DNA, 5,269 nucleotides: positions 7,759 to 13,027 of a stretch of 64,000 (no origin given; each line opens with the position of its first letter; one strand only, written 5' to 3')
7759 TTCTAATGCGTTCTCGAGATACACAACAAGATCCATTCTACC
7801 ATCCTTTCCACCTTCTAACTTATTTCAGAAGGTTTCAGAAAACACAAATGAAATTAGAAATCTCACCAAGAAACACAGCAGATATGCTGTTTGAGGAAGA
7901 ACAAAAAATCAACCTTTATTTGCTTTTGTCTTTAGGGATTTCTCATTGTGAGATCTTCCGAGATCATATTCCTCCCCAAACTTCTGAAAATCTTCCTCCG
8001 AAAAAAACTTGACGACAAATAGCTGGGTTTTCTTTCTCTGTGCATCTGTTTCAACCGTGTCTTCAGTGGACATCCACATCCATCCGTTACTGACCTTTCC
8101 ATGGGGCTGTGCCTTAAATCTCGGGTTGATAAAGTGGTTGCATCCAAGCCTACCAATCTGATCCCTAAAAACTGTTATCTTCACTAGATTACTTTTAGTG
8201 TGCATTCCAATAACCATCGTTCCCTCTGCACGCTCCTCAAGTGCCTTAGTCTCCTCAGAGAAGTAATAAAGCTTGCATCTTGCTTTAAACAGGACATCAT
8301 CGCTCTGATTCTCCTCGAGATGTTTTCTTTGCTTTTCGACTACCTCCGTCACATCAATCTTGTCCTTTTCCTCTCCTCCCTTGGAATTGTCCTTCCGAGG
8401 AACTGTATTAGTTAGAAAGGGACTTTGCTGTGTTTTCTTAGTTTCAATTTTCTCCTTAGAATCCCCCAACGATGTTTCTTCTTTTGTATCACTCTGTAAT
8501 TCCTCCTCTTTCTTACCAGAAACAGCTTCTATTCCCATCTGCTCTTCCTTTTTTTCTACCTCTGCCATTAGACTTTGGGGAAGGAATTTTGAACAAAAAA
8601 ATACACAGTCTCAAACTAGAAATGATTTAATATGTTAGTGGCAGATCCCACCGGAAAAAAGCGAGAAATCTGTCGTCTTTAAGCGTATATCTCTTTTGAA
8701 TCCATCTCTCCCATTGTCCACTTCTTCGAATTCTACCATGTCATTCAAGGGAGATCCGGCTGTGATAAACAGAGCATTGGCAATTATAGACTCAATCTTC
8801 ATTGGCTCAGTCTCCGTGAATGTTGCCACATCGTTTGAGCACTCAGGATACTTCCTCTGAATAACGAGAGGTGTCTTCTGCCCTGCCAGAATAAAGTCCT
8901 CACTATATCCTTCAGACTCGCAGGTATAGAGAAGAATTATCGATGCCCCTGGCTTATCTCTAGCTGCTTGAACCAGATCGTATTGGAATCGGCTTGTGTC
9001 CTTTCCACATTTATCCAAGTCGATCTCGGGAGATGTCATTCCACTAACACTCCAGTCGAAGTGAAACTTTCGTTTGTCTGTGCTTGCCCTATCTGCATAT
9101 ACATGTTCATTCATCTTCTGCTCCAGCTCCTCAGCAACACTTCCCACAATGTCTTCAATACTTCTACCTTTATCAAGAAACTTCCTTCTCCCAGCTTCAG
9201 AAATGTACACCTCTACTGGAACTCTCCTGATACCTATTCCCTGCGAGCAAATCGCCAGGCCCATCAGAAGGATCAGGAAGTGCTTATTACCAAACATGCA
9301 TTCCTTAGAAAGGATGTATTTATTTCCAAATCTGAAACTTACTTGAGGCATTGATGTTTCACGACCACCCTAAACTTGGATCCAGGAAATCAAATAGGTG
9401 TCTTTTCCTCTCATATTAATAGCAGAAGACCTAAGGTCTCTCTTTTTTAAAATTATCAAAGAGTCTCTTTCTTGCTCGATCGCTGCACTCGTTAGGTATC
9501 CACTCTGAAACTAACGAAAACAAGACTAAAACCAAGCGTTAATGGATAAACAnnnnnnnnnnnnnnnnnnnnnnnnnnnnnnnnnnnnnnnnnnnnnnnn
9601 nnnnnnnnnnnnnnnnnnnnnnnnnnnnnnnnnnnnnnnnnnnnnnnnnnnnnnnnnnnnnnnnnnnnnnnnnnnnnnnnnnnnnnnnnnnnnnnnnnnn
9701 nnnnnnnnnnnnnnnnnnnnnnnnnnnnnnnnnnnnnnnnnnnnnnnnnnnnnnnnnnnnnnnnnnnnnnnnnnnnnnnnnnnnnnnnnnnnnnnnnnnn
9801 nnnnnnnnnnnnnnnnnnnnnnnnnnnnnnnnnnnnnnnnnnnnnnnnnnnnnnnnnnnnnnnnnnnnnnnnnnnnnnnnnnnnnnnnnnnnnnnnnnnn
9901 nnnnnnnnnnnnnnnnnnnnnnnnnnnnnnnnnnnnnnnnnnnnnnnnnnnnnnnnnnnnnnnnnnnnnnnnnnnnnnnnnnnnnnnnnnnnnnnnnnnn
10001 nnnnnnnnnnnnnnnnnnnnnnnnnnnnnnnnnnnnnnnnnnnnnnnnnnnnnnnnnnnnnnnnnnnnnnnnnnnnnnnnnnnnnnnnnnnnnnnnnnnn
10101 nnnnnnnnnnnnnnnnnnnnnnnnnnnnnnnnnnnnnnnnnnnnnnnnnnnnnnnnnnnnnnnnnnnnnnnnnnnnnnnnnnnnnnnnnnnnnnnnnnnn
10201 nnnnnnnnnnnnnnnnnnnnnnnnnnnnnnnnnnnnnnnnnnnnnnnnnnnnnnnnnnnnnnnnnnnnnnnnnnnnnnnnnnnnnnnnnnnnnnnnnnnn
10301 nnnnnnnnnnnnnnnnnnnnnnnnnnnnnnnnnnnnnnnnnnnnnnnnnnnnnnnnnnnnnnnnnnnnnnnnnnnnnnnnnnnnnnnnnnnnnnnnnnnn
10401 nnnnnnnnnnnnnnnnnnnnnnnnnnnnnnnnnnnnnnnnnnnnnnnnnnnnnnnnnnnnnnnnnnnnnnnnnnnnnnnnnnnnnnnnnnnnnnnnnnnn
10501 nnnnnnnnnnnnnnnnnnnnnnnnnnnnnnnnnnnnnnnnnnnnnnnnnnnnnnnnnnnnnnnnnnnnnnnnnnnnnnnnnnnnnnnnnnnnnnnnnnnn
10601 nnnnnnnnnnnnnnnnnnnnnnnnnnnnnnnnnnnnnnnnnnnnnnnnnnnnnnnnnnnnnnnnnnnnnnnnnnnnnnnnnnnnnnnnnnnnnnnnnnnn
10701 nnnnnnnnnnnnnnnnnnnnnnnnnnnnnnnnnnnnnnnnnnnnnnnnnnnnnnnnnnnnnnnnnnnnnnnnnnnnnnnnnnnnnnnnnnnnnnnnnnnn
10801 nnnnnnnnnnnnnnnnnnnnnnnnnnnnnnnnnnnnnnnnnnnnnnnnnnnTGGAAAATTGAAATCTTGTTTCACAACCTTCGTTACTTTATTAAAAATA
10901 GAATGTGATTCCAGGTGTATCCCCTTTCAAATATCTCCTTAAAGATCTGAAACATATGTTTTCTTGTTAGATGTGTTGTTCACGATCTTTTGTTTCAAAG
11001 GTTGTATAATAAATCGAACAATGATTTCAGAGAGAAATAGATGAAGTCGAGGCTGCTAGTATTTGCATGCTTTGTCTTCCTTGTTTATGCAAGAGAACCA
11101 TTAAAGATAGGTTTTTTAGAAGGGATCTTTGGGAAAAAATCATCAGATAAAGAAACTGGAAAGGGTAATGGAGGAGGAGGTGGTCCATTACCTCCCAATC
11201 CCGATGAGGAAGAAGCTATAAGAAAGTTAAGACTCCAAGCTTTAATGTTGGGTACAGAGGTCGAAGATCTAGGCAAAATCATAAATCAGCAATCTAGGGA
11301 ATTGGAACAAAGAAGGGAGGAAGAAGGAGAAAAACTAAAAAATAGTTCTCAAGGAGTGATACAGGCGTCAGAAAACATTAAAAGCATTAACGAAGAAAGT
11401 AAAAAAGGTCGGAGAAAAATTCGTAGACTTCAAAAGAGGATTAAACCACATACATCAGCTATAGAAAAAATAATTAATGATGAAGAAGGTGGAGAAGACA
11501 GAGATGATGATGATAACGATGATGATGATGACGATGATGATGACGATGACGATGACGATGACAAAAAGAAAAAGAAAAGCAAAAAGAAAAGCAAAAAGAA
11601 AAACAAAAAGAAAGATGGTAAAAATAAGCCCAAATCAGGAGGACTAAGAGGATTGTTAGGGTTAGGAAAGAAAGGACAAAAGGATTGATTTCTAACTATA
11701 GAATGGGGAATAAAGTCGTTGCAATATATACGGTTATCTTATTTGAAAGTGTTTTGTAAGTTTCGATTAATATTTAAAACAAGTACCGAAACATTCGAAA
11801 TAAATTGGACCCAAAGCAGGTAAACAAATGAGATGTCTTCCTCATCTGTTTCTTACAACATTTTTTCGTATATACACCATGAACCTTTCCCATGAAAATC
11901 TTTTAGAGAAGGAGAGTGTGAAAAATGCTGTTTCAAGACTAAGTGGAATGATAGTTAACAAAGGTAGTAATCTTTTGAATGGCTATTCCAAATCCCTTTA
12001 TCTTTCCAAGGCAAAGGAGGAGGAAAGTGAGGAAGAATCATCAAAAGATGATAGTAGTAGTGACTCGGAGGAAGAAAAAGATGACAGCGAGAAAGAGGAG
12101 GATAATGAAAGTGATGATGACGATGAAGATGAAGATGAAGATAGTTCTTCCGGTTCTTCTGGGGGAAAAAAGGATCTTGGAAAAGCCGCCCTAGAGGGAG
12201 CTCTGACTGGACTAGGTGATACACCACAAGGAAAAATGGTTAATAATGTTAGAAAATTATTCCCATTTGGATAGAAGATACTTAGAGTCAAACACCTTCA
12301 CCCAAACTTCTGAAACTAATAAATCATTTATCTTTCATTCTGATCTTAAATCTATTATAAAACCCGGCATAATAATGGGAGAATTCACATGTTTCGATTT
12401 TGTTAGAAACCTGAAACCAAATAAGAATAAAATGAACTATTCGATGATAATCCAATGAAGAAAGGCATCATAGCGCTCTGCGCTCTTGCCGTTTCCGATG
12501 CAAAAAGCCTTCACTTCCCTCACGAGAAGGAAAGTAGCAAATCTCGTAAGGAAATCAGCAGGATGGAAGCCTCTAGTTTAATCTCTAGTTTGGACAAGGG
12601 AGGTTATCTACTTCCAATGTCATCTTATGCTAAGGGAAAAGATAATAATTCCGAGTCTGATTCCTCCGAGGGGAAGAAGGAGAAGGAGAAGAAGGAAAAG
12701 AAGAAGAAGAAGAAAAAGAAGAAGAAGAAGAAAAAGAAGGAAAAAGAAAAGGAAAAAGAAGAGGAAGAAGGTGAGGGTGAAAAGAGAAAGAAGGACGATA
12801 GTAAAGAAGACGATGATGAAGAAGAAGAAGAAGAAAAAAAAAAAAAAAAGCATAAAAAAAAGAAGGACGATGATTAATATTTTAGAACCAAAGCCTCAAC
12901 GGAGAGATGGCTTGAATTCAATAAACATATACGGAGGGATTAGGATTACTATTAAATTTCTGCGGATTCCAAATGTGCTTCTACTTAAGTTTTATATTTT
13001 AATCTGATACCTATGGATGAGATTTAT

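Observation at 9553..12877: Same-strand cluster of four signal-peptide genes encoding charged low-complexity proteins, three of them paralogous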

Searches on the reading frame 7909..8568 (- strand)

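Call 3: search_protein_families(library=pfam, proteins=[window:7909-8568:-], max_evalue=0.1)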
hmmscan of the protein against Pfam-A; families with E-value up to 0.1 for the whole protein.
window:7909-8568:- (219 aa): 1 family
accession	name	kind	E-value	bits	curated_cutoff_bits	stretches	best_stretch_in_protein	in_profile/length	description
PF00638.24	Ran_BP1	-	8.7e-17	62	23.2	1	85-202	6-117/122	RanBP1 domain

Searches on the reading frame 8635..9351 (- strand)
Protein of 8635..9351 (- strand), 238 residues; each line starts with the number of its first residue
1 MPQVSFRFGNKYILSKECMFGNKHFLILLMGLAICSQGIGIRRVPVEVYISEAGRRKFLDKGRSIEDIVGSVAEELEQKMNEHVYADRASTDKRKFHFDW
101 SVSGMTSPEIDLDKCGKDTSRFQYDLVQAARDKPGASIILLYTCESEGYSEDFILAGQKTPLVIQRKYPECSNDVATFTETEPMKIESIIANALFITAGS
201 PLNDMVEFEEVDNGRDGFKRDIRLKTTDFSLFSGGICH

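Call 3: search_protein_families(library=pfam, proteins=[window:8635-9351:-], max_evalue=0.1)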
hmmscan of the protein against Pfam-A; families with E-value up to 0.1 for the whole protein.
window:8635-9351:- (238 aa): 1 family
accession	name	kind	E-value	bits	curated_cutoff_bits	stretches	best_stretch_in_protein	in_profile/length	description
PF17018.10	MICSWaP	-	9.7e-67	224.8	27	1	44-238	2-195/195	Spore wall protein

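Call 59: find_homologous_proteins(query=window:8635-9297:-, max_evalue=0.001)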
Query window:8635-9297:- (220 aa): 2 proteins with E <= 0.001 among 227 candidates.
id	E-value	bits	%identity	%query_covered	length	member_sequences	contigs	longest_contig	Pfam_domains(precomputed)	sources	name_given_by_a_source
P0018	8.6e-138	475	96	100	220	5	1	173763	PF17018.11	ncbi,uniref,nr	ncbi:hypothetical protein EROM_020060 [Encephalitozoon romaleae SJ-2008]|uniref:Spore wall protein n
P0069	1.3e-125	435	87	100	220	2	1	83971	PF17018.11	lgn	-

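Call 60: find_homologous_proteins(query=A4, max_evalue=0.001)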
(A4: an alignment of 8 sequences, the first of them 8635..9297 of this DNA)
Query A4 (8 sequences) (220 aa, profile of the alignment): 4 proteins with E <= 0.001 among 5152 candidates.
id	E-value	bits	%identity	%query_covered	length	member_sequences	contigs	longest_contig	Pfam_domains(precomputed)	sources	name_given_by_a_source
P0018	1.1e-113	396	96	100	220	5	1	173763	PF17018.11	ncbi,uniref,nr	ncbi:hypothetical protein EROM_020060 [Encephalitozoon romaleae SJ-2008]|uniref:Spore wall protein n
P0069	1.0e-111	390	87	100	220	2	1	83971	PF17018.11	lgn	-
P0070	1.1e-95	337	37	90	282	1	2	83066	PF17018.11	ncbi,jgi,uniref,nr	ncbi:spore wall protein [Ordospora pajunii]|jgi:hypothetical protein|uniref:spore wall protein n=1 T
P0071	7.9e-95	334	37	90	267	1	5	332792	PF17018.11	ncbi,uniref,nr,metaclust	ncbi:hypothetical protein CWI42_020740 [Ordospora colligata]|uniref:Spore wall protein n=1 Tax=Ordos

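Call 69: predict_structure(alignment_id=A5)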
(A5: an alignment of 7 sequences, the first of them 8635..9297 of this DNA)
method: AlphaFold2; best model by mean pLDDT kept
length: 220 residues; sequences in the alignment: 7
mean_pLDDT: 59.9   pTM: 0.63
mean pLDDT of the five models: 59.9, 58.1, 58.0, 55.9, 53.9
residues with pLDDT >= 90: 4; 70-90: 80; 50-70: 56; < 50: 80
segments of 3 or more residues with pLDDT < 50: 1-3, 11-20, 128-162, 185-209, 215-220
pLDDT, mean of each block of 10 residues (from residue 1): 49 44 80 80 81 87 71 75 77 65 68 75 63 44 28 29 58 70 50 38 44 43
secondary structure, 60 per line:
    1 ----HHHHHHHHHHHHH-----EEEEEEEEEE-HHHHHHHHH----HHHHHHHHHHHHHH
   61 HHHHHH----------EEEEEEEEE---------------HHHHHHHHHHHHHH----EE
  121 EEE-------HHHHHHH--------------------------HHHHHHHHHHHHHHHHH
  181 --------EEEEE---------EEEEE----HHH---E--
elements in order: H5-17 E23-32 H34-42 H47-66 E77-85 H101-114 E119-123 H131-137 H164-180 E189-193 E203-207

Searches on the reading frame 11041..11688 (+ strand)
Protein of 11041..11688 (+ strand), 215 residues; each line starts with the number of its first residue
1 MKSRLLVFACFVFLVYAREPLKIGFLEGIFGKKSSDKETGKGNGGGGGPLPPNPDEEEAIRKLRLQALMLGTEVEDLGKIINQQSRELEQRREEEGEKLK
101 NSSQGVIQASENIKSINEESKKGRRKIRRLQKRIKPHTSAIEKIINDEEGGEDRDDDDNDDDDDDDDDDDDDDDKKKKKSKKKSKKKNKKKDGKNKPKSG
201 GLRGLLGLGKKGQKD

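Call 3: search_protein_families(library=pfam, proteins=[window:11041-11688:+], max_evalue=0.1)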
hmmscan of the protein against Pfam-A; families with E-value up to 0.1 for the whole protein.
window:11041-11688:+ (215 aa): 1 family
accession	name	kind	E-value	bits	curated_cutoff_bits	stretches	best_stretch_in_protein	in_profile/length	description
PF04889.17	Cwf_Cwc_15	-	0.02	15.2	30.4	1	86-191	56-161/244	Cwf15/Cwc15 cell cycle control protein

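Call 39: search_protein_families(library=ncbifam, proteins=[window:11041-11688:+], max_evalue=0.01)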
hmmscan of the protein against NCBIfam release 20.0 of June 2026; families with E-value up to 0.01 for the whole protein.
window:11041-11688:+ (215 aa): 1 family
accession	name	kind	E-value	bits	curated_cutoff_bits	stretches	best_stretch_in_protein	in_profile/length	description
NF033847.1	MCP_Sipho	equivalog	0.0061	15.8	75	1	83-189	14-116/549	major capsid protein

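Call 88: search_solved_structures(query=window:11041-11688:+, max_evalue=1)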
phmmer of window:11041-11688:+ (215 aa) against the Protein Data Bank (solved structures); distinct sequences matched with E-value up to 1: 15.
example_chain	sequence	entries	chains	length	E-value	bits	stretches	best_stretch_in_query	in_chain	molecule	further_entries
7kra_E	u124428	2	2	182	0.037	16.9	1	104-175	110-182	ER membrane protein complex subunit 5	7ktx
1y14_A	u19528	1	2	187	0.053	16.4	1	111-181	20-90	DNA-directed RNA polymerase II 32 kDa polypeptide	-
2byk_A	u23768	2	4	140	0.059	16.2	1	146-171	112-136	CHRAC-16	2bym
4r62_A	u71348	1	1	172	0.097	15.5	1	135-172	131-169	Ubiquitin-conjugating enzyme E2 2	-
3j1n_D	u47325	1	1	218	0.12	15.2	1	107-180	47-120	DNA-directed RNA polymerase II subunit RPB4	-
6gyk_D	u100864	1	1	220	0.12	15.2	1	107-180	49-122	DNA-directed RNA polymerase II subunit RPB4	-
3qt1_D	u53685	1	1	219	0.12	15.2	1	107-180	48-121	DNA-directed RNA polymerase II subunit RPB4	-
1nt9_D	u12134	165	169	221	0.12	15.2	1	107-180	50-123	YEAST DNA-DIRECTED RNA POLYMERASE II 32 KD POLYPEPTIDE | DNA-directed RNA polymerase II 32 kDa polypeptide | DNA-directed RNA polymerase II subunit RPB4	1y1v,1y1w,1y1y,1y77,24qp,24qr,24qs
7mey_B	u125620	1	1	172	0.14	15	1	135-172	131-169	Ubiquitin-conjugating enzyme E2 2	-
9hsg_A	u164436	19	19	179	0.27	14.1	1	163-209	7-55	choline-phosphate cytidylyltransferase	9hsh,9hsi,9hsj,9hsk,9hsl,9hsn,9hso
4zcp_A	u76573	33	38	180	0.27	14.1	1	163-209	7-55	Cholinephosphate cytidylyltransferase | Choline-phosphate cytidylyltransferase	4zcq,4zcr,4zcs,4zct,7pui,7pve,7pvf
9hsm_A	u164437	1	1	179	0.27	14.1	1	163-209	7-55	choline-phosphate cytidylyltransferase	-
1ayz_A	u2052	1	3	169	0.31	13.8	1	135-173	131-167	UBIQUITIN-CONJUGATING ENZYME RAD6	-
7z3n_D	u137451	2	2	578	0.82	12.5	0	139-179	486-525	Putative heat shock protein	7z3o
9cg9_K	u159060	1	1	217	0.85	12.4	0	67-174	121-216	High mobility group protein B1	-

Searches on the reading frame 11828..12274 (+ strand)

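Call 3: search_protein_families(library=pfam, proteins=[window:11828-12274:+], max_evalue=0.1)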
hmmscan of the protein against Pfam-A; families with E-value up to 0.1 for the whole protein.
window:11828-12274:+ (148 aa): 10 families
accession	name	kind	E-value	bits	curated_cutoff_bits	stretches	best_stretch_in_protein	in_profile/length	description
PF17234.7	MPM1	-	0.00041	21.1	25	1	16-98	42-124/169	Mitochondrial peculiar membrane protein 1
PF09073.15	BUD22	-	0.0021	17.9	37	1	61-109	160-206/435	BUD22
PF04006.17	Mpp10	-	0.0023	17.3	29.9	1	54-108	82-136/529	Mpp10 protein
PF08432.15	Vfa1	-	0.01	16.6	27.3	1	64-104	75-115/179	AAA-ATPase Vps4-associated protein 1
PF05132.19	RNA_pol_Rpc4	-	0.012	16.3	26.5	1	63-106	20-63/143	RNA polymerase III RPC4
PF03985.18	Paf1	-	0.016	14.6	24.7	1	58-111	357-411/418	Paf1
PF04147.17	Nop14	-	0.017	13.9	34.9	1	63-108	341-391/862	Nop14-like family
PF02862.22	DDHD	-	0.021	15.5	28.3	1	30-101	93-189/258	DDHD domain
PF02724.19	CDC45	-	0.026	13.2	34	1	62-108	126-167/624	CDC45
PF01496.24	V_ATPase_I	-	0.09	11.1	30.7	1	44-103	656-697/815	V-type ATPase 116kDa subunit family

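Call 39: search_protein_families(library=ncbifam, proteins=[window:11828-12274:+], max_evalue=0.01)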
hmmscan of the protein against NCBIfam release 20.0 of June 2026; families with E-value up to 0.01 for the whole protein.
window:11828-12274:+ (148 aa): 2 families
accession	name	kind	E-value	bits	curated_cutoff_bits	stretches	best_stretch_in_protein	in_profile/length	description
NF052588.1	RnaseEMycob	equivalog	0.0066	14.3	1400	1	64-108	846-890/945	ribonuclease E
NF033760.1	gliding_GltG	equivalog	0.0081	14.7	650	1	6-138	346-477/650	adventurous gliding motility protein GltG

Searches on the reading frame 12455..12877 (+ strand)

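Call 3: search_protein_families(library=pfam, proteins=[window:12455-12877:+], max_evalue=0.1)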
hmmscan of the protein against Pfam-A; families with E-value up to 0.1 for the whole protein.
window:12455-12877:+ (140 aa): 1 family
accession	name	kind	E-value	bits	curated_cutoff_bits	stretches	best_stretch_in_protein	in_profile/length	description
PF02862.22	DDHD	-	0.0043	17.7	28.3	1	23-135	93-203/258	DDHD domain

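Call 39: search_protein_families(library=ncbifam, proteins=[window:12455-12877:+], max_evalue=0.01)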
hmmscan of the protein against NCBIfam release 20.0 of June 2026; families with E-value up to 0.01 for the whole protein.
window:12455-12877:+ (140 aa): 1 family
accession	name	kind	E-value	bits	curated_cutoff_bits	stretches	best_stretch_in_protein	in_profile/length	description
TIGR04526.1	predic_Ig_block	subfamily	0.0023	16.9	150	1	3-132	6-140/693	putative immunoglobulin-blocking virulence protein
